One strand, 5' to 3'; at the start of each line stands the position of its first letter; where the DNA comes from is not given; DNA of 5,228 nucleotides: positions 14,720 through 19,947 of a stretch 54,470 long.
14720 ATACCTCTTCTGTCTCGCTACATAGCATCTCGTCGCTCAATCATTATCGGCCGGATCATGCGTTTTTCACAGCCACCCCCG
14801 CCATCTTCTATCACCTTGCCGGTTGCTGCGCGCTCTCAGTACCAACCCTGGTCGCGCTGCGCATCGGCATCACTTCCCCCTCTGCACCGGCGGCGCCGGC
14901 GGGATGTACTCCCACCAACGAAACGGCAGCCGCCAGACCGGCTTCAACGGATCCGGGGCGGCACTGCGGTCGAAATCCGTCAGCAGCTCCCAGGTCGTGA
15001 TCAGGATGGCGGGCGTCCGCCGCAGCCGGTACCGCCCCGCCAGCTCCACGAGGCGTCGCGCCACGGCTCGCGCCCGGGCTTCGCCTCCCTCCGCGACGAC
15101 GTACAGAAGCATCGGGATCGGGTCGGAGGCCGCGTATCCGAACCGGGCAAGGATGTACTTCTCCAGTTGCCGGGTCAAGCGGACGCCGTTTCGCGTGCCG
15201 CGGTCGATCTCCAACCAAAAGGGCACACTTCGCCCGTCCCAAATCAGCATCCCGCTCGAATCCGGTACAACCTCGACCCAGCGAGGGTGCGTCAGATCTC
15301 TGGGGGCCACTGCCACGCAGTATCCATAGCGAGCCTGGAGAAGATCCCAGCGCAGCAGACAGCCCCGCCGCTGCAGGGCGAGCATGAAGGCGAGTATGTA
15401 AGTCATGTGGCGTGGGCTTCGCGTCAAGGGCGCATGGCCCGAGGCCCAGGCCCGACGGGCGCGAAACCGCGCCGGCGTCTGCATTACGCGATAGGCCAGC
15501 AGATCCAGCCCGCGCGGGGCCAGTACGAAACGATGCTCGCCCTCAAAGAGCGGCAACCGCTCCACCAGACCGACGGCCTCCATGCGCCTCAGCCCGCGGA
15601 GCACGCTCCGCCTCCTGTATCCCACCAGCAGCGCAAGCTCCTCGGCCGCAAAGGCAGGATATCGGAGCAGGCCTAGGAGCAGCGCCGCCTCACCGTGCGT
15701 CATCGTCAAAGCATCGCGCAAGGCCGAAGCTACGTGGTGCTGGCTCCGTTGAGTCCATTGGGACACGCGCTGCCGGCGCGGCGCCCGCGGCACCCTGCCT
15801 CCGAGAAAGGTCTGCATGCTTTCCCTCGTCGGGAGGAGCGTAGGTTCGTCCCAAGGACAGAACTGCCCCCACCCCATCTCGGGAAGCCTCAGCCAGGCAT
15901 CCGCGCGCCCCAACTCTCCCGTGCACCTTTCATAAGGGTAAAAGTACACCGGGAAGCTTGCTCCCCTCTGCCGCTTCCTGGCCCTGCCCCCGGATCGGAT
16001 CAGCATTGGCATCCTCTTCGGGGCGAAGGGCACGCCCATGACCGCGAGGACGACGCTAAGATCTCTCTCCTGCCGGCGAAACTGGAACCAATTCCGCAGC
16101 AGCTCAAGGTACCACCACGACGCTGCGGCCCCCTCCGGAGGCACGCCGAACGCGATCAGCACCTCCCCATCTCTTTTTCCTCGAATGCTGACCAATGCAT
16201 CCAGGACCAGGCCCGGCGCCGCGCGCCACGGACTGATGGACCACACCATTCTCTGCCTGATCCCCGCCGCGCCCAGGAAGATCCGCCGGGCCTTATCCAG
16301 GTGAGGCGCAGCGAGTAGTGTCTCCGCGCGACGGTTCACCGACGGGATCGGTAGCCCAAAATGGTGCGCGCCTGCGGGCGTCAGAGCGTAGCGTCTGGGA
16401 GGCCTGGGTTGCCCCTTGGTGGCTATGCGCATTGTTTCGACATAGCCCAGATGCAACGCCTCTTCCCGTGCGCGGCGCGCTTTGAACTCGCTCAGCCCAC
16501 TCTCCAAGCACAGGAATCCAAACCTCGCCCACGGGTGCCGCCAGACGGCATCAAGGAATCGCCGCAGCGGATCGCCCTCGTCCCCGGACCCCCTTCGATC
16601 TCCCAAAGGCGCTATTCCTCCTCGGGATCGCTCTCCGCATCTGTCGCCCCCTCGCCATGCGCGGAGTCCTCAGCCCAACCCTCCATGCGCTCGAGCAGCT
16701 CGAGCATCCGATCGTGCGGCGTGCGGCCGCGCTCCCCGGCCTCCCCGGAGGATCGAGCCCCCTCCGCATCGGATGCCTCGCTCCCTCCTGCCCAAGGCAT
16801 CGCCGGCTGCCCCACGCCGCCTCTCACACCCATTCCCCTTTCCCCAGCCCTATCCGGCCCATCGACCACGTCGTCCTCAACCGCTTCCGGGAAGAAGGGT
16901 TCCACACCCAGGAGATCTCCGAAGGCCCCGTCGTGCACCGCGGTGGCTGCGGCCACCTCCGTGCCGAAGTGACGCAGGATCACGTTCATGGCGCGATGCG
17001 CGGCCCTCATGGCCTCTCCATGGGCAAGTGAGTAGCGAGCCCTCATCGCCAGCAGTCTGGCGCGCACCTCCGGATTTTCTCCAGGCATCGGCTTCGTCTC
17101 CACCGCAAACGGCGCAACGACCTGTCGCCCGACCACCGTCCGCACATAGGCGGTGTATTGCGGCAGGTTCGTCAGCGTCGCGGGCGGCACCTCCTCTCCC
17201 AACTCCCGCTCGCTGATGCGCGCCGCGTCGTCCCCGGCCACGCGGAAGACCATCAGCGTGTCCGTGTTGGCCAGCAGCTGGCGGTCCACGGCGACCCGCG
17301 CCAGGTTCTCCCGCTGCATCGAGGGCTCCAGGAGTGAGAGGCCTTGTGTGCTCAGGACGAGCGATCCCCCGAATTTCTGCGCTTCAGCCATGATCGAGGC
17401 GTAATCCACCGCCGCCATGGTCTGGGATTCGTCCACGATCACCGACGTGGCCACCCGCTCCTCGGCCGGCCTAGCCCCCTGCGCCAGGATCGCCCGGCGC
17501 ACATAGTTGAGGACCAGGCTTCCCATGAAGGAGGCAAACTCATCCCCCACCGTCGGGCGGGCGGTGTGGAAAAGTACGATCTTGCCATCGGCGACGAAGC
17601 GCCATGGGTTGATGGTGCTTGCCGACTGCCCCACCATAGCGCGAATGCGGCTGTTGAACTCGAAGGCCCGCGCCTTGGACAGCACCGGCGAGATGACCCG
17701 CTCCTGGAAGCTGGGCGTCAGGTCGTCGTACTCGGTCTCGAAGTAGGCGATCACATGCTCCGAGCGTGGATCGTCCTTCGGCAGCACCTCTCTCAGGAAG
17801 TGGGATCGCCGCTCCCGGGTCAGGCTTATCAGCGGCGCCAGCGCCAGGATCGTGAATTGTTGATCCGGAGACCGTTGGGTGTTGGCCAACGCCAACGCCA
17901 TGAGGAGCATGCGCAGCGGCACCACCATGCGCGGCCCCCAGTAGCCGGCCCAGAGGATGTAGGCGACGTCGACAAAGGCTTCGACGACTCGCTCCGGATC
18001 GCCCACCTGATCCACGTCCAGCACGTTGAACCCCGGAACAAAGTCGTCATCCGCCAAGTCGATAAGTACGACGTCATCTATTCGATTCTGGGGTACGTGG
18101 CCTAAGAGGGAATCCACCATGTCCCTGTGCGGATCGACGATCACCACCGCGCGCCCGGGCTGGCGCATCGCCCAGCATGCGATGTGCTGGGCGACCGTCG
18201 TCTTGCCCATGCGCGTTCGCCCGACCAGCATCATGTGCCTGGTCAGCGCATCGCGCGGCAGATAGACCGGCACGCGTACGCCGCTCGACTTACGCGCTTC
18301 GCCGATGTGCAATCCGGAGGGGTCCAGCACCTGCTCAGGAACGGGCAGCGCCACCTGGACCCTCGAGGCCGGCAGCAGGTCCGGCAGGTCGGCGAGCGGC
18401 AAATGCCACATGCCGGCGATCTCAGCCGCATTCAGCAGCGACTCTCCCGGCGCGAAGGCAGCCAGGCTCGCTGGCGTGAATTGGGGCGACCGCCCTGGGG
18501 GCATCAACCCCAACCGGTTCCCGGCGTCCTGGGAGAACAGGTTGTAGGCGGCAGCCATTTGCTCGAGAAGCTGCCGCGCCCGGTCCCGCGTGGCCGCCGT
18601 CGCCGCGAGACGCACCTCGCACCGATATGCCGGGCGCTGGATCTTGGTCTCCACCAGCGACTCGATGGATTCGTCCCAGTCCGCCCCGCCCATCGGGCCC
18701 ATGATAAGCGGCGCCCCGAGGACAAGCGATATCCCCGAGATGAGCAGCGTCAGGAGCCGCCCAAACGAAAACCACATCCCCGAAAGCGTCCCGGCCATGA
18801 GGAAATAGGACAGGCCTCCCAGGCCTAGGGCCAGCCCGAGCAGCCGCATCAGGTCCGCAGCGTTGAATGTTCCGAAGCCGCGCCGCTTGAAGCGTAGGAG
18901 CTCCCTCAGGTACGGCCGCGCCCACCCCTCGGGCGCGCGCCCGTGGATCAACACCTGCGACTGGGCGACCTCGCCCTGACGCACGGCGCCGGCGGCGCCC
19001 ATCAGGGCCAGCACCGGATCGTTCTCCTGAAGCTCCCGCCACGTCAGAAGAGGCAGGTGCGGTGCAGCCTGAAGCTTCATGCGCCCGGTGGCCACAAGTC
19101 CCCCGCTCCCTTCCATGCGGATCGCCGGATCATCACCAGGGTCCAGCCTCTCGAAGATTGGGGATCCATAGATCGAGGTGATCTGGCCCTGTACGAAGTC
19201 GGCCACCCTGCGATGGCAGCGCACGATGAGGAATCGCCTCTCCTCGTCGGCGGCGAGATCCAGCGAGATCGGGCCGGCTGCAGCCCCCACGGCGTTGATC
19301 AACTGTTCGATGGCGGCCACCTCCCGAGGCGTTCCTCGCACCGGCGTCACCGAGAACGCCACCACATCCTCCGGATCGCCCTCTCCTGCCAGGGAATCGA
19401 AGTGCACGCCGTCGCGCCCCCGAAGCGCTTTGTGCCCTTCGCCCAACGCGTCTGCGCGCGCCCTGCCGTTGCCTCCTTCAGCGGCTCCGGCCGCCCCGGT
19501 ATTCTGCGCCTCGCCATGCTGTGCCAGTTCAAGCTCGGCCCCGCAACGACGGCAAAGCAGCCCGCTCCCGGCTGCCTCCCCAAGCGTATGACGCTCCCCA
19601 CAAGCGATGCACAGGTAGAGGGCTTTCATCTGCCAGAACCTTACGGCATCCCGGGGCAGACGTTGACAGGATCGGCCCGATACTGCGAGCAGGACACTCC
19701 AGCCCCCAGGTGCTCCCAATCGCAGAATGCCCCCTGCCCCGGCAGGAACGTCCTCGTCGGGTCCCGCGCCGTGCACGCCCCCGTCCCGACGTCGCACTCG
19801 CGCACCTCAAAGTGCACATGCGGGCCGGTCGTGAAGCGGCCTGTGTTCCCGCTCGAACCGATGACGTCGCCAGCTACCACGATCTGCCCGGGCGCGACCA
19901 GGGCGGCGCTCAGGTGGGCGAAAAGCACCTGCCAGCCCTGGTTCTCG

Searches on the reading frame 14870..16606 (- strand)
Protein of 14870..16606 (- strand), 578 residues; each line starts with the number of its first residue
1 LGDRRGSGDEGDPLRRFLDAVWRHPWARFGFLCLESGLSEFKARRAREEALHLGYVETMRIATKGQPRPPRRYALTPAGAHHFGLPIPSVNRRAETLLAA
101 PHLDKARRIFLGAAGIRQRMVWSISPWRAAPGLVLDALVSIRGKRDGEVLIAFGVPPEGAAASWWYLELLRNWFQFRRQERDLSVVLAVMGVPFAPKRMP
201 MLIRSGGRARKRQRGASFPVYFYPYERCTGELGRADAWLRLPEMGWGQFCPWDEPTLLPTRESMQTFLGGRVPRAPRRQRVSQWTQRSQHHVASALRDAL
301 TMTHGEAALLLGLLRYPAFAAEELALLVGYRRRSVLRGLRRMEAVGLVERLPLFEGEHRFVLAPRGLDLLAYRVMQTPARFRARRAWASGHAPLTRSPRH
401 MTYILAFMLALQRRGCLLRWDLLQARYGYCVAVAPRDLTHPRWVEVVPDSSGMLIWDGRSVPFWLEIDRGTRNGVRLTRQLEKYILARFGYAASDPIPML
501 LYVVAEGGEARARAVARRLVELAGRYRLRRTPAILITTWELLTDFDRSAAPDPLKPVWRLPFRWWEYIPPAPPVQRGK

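Call 85: search_protein_families(library=pfam, proteins=[window:14870-16606:-], max_evalue=0.01)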
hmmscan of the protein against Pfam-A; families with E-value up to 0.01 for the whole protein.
window:14870-16606:- (578 aa): 2 families
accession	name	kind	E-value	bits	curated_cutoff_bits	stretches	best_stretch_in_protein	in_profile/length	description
PF13814.12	Replic_Relax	-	8.5e-09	36.2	25.3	1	332-485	26-173/191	Replication-relaxation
PF01978.25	TrmB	-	0.0034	17.6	25.6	1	300-351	4-55/68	Sugar-specific transcriptional regulator TrmB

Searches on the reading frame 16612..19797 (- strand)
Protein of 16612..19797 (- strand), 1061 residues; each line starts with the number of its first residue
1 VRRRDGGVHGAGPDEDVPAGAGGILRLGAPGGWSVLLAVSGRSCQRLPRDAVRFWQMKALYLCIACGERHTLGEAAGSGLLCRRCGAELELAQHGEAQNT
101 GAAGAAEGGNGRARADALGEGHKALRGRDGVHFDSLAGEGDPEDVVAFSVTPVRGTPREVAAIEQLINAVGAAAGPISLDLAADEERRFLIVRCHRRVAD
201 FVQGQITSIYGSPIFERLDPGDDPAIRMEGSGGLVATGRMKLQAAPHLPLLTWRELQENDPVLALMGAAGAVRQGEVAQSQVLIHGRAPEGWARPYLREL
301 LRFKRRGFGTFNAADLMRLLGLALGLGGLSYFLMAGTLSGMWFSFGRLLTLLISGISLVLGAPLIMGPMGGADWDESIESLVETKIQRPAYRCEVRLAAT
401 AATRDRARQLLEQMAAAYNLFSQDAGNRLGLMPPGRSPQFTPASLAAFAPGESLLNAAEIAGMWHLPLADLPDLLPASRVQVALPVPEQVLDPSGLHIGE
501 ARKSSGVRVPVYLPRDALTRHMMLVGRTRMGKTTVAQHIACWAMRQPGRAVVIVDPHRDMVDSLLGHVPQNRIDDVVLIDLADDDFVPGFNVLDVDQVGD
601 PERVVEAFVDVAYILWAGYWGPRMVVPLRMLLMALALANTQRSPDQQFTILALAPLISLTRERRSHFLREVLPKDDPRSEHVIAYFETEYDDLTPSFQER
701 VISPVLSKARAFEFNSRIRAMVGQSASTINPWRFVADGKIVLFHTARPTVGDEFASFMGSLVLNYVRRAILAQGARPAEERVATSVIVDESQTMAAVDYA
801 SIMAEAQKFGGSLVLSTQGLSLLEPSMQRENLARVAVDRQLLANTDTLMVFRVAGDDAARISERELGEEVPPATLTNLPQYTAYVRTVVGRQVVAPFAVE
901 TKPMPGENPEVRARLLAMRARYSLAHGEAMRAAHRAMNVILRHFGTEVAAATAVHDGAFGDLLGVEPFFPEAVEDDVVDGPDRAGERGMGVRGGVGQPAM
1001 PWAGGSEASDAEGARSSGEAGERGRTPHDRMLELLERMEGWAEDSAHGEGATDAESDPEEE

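Call 11: search_protein_families(library=pfam, proteins=[window:16612-19797:-], max_evalue=0.01)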
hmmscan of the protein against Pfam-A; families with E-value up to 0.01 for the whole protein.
window:16612-19797:- (1061 aa): 2 families
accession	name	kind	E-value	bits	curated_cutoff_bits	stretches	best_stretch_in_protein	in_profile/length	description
PF10412.15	TrwB_AAD_bind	-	3.6e-08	33.1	20.5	1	513-557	9-52/387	Type IV secretion-system coupling protein DNA-binding domain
PF01935.23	DUF87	-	9.5e-08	32.8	23.2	1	496-583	1-69/220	Helicase HerA, central domain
